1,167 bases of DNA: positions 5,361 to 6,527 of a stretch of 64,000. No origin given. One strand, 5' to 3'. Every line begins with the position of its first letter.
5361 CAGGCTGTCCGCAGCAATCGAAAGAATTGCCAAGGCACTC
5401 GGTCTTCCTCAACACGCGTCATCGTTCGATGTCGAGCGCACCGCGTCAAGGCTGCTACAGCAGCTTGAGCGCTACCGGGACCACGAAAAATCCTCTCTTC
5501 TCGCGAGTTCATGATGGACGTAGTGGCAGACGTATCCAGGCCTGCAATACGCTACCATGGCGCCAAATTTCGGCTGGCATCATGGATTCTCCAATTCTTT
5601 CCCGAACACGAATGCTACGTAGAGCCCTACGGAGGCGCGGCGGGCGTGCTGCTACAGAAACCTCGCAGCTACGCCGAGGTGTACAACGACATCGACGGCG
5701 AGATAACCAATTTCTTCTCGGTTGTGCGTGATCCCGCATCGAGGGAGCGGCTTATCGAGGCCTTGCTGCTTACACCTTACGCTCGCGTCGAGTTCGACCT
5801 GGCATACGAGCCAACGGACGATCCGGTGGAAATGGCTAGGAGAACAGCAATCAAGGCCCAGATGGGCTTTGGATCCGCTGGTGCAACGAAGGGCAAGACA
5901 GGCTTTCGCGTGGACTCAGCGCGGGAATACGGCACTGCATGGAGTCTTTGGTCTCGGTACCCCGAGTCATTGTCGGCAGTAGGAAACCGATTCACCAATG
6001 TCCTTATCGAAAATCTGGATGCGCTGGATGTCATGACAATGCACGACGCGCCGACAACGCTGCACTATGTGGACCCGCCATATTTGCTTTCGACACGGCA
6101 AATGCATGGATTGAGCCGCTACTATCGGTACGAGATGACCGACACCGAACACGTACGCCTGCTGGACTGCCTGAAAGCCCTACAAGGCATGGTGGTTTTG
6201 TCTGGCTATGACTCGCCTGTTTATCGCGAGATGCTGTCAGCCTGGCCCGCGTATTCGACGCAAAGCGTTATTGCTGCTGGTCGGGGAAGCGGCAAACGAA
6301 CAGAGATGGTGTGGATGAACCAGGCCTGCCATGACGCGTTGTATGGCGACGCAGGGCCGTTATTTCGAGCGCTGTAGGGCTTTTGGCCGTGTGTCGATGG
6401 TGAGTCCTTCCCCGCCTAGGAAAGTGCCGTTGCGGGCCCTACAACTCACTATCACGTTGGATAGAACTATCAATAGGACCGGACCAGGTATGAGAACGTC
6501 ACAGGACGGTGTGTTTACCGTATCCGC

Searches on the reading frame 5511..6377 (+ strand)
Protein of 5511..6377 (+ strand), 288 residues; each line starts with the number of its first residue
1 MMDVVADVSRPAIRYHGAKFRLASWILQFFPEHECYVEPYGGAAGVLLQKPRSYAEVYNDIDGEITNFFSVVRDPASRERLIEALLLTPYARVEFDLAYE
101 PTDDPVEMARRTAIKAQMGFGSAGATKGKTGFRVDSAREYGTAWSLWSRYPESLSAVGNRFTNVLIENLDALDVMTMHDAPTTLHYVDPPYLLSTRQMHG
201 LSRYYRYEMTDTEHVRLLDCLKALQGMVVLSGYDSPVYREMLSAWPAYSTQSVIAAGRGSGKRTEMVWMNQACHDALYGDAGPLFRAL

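Call 106: search_protein_families(library=ncbifam, proteins=[window:5511-6377:+], max_evalue=0.1)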
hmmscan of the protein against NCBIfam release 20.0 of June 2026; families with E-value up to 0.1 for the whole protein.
window:5511-6377:+ (288 aa): 2 families
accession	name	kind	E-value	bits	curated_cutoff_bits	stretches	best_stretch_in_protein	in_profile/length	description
TIGR00571.1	dam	subfamily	3.8e-16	59.6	114.85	2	10-76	2-68/267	Dam family site-specific DNA-(adenine-N6)-methyltransferase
NF008152.0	PRK10904.1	equivalog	5.9e-06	25.9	441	1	10-75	5-69/271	adenine-specific DNA-methyltransferase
